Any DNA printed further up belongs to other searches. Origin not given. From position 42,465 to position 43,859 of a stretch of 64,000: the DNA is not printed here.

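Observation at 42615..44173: NikR-family regulator translationally coupled to a radical SAM/SPASM enzyme, with a direct-repeat operator candidate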

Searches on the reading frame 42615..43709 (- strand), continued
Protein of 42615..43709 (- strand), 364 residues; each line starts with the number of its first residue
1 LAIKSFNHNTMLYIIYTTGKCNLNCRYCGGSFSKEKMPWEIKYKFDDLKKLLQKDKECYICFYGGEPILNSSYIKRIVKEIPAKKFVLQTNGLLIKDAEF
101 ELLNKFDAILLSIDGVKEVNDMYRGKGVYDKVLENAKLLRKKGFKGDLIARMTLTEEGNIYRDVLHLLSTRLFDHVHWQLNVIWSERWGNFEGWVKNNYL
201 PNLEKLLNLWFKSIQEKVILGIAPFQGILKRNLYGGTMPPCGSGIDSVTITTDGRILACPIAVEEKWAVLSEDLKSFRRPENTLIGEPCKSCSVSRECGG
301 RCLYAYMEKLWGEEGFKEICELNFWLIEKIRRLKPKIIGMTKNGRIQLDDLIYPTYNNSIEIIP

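Call 18: search_solved_structures(query=A1, max_evalue=0.001)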
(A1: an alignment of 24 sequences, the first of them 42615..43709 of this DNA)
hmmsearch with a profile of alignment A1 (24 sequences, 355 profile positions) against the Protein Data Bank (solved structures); distinct sequences matched with E-value up to 0.001: 22.
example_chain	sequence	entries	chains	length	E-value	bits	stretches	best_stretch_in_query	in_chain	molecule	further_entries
5wgg_A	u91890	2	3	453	1.5e-26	96.3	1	5-296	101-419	Radical SAM domain protein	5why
4k36_A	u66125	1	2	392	3.4e-23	85.2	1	9-294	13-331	Anaerobic sulfatase-maturating enzyme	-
4k37_A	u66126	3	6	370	4e-23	85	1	9-294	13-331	Anaerobic sulfatase-maturating enzyme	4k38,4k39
9gm3_A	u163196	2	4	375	2e-14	56.4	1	3-132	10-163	ChlB radical SAM domain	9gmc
8vpo_A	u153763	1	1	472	4.9e-12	48.5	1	7-330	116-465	Radical SAM core domain-containing protein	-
6efn_A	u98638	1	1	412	1.2e-06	30.8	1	7-148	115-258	Sporulation killing factor maturation protein SkfB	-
6b4c_A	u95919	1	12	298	1.6e-06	30.4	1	9-124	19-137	Viperin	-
8ai6_A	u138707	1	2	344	1.8e-06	30.3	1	9-99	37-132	Putative peptide biosynthesis protein YydG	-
8ai1_A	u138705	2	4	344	1.8e-06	30.3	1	9-99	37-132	Putative peptide biosynthesis protein YydG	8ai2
8ai3_A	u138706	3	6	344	1.8e-06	30.3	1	9-99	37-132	Putative peptide biosynthesis protein YydG | Radical SAM core domain-containing protein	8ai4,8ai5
9dgw_A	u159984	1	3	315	1.8e-06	30.2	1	9-124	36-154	Radical SAM core domain-containing protein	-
7n7i_A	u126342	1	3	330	1.9e-06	30.2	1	9-124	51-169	Viperin-like enzyme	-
9dfw_A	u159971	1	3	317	1.9e-06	30.1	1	9-124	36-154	Radical SAM core domain-containing protein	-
9dfn_A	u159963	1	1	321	2.3e-06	29.9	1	6-156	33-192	Radical SAM core domain-containing protein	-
9dfu_A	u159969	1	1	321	2.7e-06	29.6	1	6-156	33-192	Radical SAM core domain-containing protein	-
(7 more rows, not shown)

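Call 21: find_encoding_contigs(protein=window:42615-43679:-, flank=10000, max_places=3)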
Protein window:42615-43679:- (354 aa): no gene with exactly this product is on record in the collection.
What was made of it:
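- Tried and rejected: The window's own protein is not in the contig index (call 21).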

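Call 26: find_encoding_contigs(protein=P0002, flank=6000, max_places=2)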
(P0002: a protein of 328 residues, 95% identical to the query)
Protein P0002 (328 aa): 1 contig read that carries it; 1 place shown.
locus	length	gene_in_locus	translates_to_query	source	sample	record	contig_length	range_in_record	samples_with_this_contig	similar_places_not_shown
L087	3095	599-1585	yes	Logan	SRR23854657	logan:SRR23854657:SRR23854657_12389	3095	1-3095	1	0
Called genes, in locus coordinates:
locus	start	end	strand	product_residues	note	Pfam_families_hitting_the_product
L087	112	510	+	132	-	PF08753:NikR_C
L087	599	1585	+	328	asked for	PF04055:Radical_SAM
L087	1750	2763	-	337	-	PF00180:Iso_dh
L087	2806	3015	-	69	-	PF01294:Ribosomal_L13e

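Call 27: find_encoding_contigs(protein=P0007, flank=6000, max_places=2)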
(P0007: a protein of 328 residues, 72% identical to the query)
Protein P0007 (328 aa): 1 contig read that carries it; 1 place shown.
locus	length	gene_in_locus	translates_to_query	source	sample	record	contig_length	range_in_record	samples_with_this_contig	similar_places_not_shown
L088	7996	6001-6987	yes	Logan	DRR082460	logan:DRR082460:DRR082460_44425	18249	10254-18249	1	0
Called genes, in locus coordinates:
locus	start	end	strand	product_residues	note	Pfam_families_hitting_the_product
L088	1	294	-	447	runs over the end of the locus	PF01545:Cation_efflux, PF16916:ZT_dimer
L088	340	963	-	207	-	PF22167:PH0730-like_N, PF21715:CggR_N (weak), PF14544:DUF4443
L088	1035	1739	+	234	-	PF13197:DUF4013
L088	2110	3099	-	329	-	PF00483:NTP_transferase, PF12804:NTP_transf_3 (weak), PF07883:Cupin_2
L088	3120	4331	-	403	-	PF00155:Aminotran_1_2, PF00266:Aminotran_5, PF01041:DegT_DnrJ_EryC1, PF01053:Cys_Met_Meta_PP (weak)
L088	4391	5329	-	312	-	PF10120:ThiN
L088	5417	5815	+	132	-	PF08753:NikR_C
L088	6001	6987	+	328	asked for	PF04055:Radical_SAM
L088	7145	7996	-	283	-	?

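Call 28: find_encoding_contigs(protein=P0006, flank=6000, max_places=2)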
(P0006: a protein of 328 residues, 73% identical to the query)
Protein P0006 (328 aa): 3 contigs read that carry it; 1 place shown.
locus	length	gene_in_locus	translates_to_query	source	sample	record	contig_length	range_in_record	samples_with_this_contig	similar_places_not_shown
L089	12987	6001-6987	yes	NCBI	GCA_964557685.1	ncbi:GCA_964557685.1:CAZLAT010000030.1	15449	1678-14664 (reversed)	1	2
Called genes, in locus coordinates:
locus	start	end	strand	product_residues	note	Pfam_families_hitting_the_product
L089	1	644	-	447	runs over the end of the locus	PF01545:Cation_efflux, PF16916:ZT_dimer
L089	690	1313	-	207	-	PF22167:PH0730-like_N, PF21715:CggR_N (weak), PF14544:DUF4443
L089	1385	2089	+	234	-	PF13197:DUF4013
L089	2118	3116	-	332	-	PF00483:NTP_transferase, PF12804:NTP_transf_3 (weak), PF07883:Cupin_2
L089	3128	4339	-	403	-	PF00155:Aminotran_1_2, PF00266:Aminotran_5, PF01041:DegT_DnrJ_EryC1, PF01053:Cys_Met_Meta_PP (weak)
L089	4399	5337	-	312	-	PF10120:ThiN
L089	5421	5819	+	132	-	PF08753:NikR_C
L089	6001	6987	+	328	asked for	PF04055:Radical_SAM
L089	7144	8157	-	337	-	PF00180:Iso_dh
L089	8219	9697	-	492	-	PF13416:SBP_bac_8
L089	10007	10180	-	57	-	-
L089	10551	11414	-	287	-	PF00528:BPD_transp_1 (weak)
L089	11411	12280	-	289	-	PF00528:BPD_transp_1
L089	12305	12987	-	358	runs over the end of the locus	PF00005:ABC_tran, PF17912:OB_MalK (weak)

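Call 31: list_cluster_members(proteins=[P0085, P0001, P0094])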
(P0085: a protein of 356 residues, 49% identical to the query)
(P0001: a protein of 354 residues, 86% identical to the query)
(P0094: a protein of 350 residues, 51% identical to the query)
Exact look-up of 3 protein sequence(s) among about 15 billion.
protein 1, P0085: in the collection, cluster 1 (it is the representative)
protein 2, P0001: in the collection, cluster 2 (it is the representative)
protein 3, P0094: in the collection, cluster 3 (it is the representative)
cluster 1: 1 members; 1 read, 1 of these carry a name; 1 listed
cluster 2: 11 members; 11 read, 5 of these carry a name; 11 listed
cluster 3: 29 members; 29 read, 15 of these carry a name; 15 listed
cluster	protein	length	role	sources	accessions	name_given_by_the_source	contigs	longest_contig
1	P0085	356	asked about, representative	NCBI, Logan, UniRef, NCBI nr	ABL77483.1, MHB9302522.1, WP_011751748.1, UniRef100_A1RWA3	TIGR04084 family radical SAM/SPASM domain-containing protein [Thermofilum pendens] | Radical SAM domain protein n=1 Tax=Thermofilum pendens (strain DSM 2475 / Hrk 5) ...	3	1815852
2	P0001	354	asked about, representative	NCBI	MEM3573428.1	MAG: TIGR04084 family radical SAM/SPASM domain-containing protein [Nitrososphaeria ...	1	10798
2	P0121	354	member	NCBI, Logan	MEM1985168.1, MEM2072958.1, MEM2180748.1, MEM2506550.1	MAG: TIGR04084 family radical SAM/SPASM domain-containing protein [Nitrososphaeria ...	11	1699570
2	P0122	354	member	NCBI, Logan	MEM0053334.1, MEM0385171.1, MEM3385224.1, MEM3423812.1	MAG: TIGR04084 family radical SAM/SPASM domain-containing protein [Nitrososphaeria ...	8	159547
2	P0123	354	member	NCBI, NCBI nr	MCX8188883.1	MAG: TIGR04084 family radical SAM/SPASM domain-containing protein [Nitrososphaeria ... | TIGR04084 family radical SAM/SPASM domain-containing protein [Nitrososphaeria archaeon]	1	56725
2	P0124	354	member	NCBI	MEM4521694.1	MAG: TIGR04084 family radical SAM/SPASM domain-containing protein [Nitrososphaeria ...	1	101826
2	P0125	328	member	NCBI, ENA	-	-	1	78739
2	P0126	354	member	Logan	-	-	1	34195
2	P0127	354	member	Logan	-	-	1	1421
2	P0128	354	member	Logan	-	-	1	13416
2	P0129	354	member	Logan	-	-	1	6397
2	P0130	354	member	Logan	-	-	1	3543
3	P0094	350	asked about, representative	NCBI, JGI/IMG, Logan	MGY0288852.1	MAG: TIGR04084 family radical SAM/SPASM domain-containing protein [Candidatus ... | putative peptide-modifying radical SAM enzyme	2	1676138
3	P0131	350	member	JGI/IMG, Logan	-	putative peptide-modifying radical SAM enzyme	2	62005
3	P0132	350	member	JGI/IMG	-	putative peptide-modifying radical SAM enzyme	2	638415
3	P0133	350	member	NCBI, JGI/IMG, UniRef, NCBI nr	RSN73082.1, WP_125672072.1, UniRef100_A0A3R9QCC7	TIGR04084 family radical SAM/SPASM domain-containing protein [Candidatus ... | TIGR04084 family radical SAM/SPASM domain-containing protein n=1 Tax=Candidatus ...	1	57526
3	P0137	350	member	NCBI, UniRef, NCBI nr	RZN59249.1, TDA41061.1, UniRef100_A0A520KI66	MAG: putative peptide-modifying radical SAM/SPASM domain-containing protein ... | TIGR04084 family radical SAM/SPASM domain-containing protein n=1 Tax=Candidatus ... | MAG: TIGR04084 family radical SAM/SPASM domain-containing protein [Candidatus ...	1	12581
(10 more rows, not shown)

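Call 44: predict_structure(alignment_id=A1)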
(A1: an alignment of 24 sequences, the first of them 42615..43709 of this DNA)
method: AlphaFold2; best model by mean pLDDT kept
length: 364 residues; sequences in the alignment: 24
mean_pLDDT: 88.6   pTM: 0.91
mean pLDDT of the five models: 88.6, 87.9, 87.0, 86.8, 84.7
residues with pLDDT >= 90: 240; 70-90: 85; 50-70: 32; < 50: 7
segments of 3 or more residues with pLDDT < 50: 1-7
pLDDT, mean of each block of 10 residues (from residue 1): 49 95 88 92 97 90 94 97 96 96 98 97 96 98 98 93 98 95 71 93 98 97 95 78 81 92 84 91 68 81 53 77 93 96 93 88 75
secondary structure, 60 per line:
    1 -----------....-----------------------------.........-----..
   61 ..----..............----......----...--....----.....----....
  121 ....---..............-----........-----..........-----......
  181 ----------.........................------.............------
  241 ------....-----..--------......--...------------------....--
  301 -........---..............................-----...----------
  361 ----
elements in order: E12-15 H45-53 E59-62 H67-80 E85-90 H100-103 E108-112 H117-124 H128-141 E147-154 H160-169 E175-180 H191-215 H223-234 E247-250 E269-271 H295-298 H302-309 H313-342
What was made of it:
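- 42615..43679 (-): Radical SAM/SPASM enzyme of family TIGR04084 (rSAM_AF0577), 354 aa from ATG 43679. In the numbering of the 364-aa ORF, the CxxxCxxC motif is C21/C25/C28 and the SPASM cysteines are C241, C259, C289, C292, C298, C302 and C320. AF2 model pLDDT 88.6, with residues 1-7 of the long ORF below 50 (call 44).
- Fold: AF2 pLDDT 88.6 (call 44).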

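Call 46: fold_search(model_id=the predicted structure, library=pdb)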
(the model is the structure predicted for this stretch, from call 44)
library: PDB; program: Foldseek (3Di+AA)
matches with E <= 10: 1557; with E <= 0.001: 65
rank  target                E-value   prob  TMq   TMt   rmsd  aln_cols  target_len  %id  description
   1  5wgg_A                3.1e-15  1.00  0.67  0.56   5.9       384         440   24  Structural Insights into Thioether Bond Formation in the Biosynthesis of Sactipeptides (released 2017-07-26)
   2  4k36_A                3.3e-15  1.00  0.61  0.58   6.7       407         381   20  His6 tagged anSMEcpe with bound AdoMet (released 2013-05-08)
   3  5why_B                3.5e-15  1.00  0.69  0.60   4.4       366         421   24  Structural Insights into Thioether Bond Formation in the Biosynthesis of Sactipeptides (released 2017-07-26)
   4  4k37_A                4.8e-15  1.00  0.67  0.67   4.7       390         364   19  Native anSMEcpe with bound AdoMet (released 2013-05-08)
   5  4k38_A                5.8e-15  1.00  0.65  0.64   5.2       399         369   20  Native anSMEcpe with bound AdoMet and Kp18Cys peptide (released 2013-05-08)
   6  4k39_A                8.4e-15  1.00  0.66  0.66   4.9       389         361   19  Native anSMEcpe with bound AdoMet and Cp18Cys peptide (released 2013-05-08)
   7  5why_A                1.1e-14  1.00  0.66  0.58   5.1       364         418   23  Structural Insights into Thioether Bond Formation in the Biosynthesis of Sactipeptides (released 2017-07-26)
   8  4k37_B                1.6e-14  1.00  0.65  0.64   5.1       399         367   18  Native anSMEcpe with bound AdoMet (released 2013-05-08)
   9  4k36_B                2.2e-14  1.00  0.69  0.69   4.7       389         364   20  His6 tagged anSMEcpe with bound AdoMet (released 2013-05-08)
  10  4k39_B                4.7e-14  1.00  0.64  0.65   5.2       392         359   21  Native anSMEcpe with bound AdoMet and Cp18Cys peptide (released 2013-05-08)
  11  4k38_B                9.2e-14  1.00  0.63  0.64   5.2       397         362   19  Native anSMEcpe with bound AdoMet and Kp18Cys peptide (released 2013-05-08)
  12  5v1t_A                2.5e-11  1.00  0.52  0.44   7.1       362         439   19  Crystal structure of Streptococcus suis SuiB bound to precursor peptide SuiA (released 2017-08-30)
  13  5v1s_A                2.8e-11  1.00  0.52  0.45   6.9       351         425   19  Crystal structure of Streptococcus suis SuiB bound to S-adenosylmethionine (released 2017-08-30)
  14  7vob                  5.9e-11  1.00  0.50  0.55   7.6       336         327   18  The crystal structure of a Radical SAM Enzyme BlsE involved in the Biosynthesis of Blasticidin S (released 2022-05-04)
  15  6efn                  7.6e-11  1.00  0.52  0.50   7.7       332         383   17  Structure of a RiPP maturase, SkfB (released 2018-10-24)
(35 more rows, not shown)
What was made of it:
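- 42615..43679 (-): Best structural matches are CteB and anSME (call 46).
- Foldseek top hits are CteB and anSME with TM 0.61-0.69 (call 46). The nearest solved relatives are the peptide- or protein-modifying enzymes CteB and anSME (calls 18, 46).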
